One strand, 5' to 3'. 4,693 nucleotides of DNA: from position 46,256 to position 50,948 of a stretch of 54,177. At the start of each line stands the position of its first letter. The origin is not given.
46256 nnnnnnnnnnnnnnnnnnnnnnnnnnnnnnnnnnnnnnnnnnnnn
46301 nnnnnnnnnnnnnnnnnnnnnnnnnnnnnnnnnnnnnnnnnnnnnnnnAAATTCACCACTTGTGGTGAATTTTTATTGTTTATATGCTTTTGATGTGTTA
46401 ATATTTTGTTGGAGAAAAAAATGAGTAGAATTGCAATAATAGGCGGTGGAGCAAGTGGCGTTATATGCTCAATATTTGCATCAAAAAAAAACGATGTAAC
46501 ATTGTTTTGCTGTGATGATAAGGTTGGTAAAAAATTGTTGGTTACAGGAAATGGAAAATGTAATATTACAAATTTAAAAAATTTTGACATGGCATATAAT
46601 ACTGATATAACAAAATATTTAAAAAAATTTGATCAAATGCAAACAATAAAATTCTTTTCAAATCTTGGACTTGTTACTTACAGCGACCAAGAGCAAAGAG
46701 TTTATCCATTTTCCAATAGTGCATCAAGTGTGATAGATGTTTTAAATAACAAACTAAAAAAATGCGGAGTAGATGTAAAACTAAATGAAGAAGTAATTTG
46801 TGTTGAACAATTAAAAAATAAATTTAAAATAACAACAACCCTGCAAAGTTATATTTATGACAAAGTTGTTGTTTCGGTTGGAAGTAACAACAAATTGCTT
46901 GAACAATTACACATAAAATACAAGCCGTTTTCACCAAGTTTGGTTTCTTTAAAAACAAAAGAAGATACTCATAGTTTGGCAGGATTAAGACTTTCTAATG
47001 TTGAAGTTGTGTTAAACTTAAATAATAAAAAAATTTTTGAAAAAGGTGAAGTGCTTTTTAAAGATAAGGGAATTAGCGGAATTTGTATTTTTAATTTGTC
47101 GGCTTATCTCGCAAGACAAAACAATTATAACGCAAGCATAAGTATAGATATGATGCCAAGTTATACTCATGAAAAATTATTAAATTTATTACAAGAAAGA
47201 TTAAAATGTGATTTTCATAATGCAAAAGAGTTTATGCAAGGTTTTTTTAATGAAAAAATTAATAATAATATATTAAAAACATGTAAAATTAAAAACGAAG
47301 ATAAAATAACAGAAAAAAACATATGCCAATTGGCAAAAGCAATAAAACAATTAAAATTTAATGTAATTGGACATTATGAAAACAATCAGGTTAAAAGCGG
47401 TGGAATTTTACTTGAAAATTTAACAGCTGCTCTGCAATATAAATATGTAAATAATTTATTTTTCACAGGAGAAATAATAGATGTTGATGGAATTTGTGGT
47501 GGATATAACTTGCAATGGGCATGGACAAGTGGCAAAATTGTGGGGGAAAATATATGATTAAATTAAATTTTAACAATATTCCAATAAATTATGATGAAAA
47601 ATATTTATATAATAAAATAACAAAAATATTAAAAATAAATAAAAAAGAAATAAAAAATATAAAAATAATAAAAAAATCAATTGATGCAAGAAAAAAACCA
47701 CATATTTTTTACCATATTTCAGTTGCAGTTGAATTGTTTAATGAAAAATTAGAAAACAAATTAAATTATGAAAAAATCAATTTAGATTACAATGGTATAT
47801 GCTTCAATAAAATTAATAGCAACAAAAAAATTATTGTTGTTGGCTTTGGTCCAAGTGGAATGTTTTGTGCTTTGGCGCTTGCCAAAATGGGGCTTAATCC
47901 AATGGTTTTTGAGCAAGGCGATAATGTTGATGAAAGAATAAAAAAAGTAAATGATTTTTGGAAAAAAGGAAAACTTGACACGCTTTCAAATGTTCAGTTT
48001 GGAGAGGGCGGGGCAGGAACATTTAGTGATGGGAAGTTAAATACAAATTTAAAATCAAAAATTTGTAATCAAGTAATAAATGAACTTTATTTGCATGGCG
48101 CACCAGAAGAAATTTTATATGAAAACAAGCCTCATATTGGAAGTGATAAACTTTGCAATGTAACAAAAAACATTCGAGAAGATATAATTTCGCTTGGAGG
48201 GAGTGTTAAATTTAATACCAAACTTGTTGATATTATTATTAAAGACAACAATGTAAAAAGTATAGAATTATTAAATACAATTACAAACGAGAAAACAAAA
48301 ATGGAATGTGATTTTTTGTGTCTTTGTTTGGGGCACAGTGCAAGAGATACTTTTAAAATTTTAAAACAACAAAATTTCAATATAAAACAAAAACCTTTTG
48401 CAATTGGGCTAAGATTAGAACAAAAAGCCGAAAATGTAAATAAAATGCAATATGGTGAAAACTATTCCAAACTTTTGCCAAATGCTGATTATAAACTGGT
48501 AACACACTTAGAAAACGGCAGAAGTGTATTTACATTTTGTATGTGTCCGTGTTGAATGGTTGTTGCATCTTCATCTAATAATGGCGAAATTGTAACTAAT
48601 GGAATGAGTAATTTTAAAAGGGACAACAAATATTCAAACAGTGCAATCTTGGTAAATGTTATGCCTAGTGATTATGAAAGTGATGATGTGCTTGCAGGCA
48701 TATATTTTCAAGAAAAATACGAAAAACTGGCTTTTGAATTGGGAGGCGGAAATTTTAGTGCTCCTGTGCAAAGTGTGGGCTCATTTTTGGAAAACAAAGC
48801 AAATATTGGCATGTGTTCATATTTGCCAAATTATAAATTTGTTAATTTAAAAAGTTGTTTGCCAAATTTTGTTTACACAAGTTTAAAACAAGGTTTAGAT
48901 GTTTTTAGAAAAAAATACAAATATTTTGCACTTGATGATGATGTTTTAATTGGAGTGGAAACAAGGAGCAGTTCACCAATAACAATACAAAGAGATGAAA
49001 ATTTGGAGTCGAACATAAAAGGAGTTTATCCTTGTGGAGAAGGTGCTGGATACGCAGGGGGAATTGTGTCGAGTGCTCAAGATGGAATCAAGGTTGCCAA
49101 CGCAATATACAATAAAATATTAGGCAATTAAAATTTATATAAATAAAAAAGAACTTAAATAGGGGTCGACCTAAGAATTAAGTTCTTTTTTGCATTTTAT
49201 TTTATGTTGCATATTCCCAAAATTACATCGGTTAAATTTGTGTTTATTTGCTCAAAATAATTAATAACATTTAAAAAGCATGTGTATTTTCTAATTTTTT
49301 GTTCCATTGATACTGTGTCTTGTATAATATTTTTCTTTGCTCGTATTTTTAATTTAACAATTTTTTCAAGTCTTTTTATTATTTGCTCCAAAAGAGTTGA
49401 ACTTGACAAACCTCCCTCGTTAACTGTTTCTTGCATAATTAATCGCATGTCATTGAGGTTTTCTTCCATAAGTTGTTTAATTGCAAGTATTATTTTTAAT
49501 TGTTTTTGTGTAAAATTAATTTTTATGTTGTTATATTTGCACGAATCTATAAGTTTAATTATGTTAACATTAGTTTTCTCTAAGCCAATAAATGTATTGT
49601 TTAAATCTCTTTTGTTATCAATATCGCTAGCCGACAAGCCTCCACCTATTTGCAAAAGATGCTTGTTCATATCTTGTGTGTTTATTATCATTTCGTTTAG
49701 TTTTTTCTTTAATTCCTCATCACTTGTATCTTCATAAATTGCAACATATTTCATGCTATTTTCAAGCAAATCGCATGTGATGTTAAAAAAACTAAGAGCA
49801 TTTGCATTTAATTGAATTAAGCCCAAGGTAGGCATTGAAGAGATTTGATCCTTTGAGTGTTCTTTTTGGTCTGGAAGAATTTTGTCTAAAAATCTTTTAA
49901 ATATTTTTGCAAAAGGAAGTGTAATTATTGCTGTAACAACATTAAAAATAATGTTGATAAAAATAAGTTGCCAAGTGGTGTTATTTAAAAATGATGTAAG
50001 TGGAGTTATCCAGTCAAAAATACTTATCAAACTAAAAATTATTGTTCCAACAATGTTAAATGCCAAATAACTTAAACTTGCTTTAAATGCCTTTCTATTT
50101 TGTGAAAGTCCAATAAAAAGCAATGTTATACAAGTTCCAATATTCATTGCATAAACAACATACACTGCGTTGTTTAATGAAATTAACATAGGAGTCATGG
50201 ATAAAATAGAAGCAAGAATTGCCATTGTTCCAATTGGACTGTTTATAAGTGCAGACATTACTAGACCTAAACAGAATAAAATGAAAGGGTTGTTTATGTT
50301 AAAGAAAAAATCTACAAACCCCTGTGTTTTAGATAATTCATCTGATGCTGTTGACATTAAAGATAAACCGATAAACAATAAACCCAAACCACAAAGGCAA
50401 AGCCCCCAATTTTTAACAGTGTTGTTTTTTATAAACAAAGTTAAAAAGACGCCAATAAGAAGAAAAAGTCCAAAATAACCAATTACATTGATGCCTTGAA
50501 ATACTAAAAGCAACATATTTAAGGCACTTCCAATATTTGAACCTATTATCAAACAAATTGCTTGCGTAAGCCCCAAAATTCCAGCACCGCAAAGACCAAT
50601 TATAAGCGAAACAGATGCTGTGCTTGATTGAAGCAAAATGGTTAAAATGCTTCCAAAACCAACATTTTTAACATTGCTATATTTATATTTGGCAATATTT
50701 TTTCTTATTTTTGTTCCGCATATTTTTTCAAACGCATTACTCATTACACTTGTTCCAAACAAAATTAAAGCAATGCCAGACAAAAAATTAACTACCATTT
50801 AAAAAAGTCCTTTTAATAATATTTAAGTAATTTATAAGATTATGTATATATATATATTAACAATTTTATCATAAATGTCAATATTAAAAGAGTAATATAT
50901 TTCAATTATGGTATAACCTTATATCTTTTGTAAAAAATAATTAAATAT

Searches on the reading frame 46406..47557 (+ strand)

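Call 8: search_protein_families(library=pfam, proteins=[window:46406-47557:+], max_evalue=0.001)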
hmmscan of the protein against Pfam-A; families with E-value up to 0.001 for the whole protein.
window:46406-47557:+ (383 aa): 5 families
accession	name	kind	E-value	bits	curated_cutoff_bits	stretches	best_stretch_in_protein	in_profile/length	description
PF03486.20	HI0933_like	-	3.6e-48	164.6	50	1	8-381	2-243/244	HI0933-like protein Rossmann domain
PF22780.1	HI0933_like_1st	-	9.6e-22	78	27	1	177-323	2-157/165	HI0933-like protein barrel and H2TH domain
PF07992.20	Pyr_redox_2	-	1.7e-08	34.7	26.1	1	4-171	140-250/291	Pyridine nucleotide-disulphide oxidoreductase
PF13738.12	Pyr_redox_3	-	0.00012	21.9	30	0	112-160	86-134/305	Pyridine nucleotide-disulphide oxidoreductase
PF01266.30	DAO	-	0.00019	21.6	27.9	0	8-41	1-35/353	FAD dependent oxidoreductase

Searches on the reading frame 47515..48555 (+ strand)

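Call 8: search_protein_families(library=pfam, proteins=[window:47515-48555:+], max_evalue=0.001)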
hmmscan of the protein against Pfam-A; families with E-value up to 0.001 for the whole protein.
window:47515-48555:+ (346 aa): 4 families
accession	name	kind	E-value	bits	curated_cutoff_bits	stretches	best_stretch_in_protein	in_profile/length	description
PF21688.3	FAD-depend_C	-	1.8e-17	64.6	27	1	294-345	1-53/197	FAD-dependent protein, C-terminal domain-like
PF07992.20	Pyr_redox_2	-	9e-06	25.7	26.1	0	104-138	143-177/291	Pyridine nucleotide-disulphide oxidoreductase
PF03486.20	HI0933_like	-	1.3e-05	25.2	50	1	105-143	2-40/244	HI0933-like protein Rossmann domain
PF01266.30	DAO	-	3.8e-05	23.8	27.9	0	105-136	1-32/353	FAD dependent oxidoreductase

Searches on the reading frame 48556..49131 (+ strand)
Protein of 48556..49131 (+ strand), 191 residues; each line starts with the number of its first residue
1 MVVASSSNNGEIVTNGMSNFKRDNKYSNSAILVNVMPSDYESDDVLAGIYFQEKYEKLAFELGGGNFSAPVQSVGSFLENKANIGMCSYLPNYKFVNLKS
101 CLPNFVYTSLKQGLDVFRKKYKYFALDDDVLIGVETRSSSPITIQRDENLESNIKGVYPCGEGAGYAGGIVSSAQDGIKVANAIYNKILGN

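Call 8: search_protein_families(library=pfam, proteins=[window:48556-49131:+], max_evalue=0.001)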
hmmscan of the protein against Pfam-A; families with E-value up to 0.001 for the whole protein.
window:48556-49131:+ (191 aa): 1 family
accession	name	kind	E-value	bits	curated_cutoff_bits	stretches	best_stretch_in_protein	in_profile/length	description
PF21688.3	FAD-depend_C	-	2.7e-42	145.7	27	1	1-138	56-197/197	FAD-dependent protein, C-terminal domain-like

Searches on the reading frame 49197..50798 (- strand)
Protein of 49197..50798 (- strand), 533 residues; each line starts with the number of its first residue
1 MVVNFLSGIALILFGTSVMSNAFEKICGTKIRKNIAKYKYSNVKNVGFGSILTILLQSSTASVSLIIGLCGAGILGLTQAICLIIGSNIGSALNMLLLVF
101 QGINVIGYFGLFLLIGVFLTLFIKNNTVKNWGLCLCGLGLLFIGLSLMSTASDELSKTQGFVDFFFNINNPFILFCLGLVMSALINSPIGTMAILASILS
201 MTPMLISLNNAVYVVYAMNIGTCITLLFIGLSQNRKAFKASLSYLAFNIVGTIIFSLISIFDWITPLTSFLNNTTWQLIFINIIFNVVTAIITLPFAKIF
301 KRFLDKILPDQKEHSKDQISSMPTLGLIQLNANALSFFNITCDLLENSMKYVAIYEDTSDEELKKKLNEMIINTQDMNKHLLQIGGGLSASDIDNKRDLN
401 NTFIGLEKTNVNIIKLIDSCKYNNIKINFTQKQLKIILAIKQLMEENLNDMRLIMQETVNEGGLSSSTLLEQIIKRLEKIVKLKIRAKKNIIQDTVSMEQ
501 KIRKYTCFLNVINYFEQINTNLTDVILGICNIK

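Call 8: search_protein_families(library=pfam, proteins=[window:49197-50798:-], max_evalue=0.001)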
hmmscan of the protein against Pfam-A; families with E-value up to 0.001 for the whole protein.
window:49197-50798:- (533 aa): 1 family
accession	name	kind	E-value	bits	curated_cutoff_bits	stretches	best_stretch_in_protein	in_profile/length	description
PF02690.20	Na_Pi_cotrans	-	3.8e-35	121.3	29.1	2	11-149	1-136/137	Na+/Pi-cotransporter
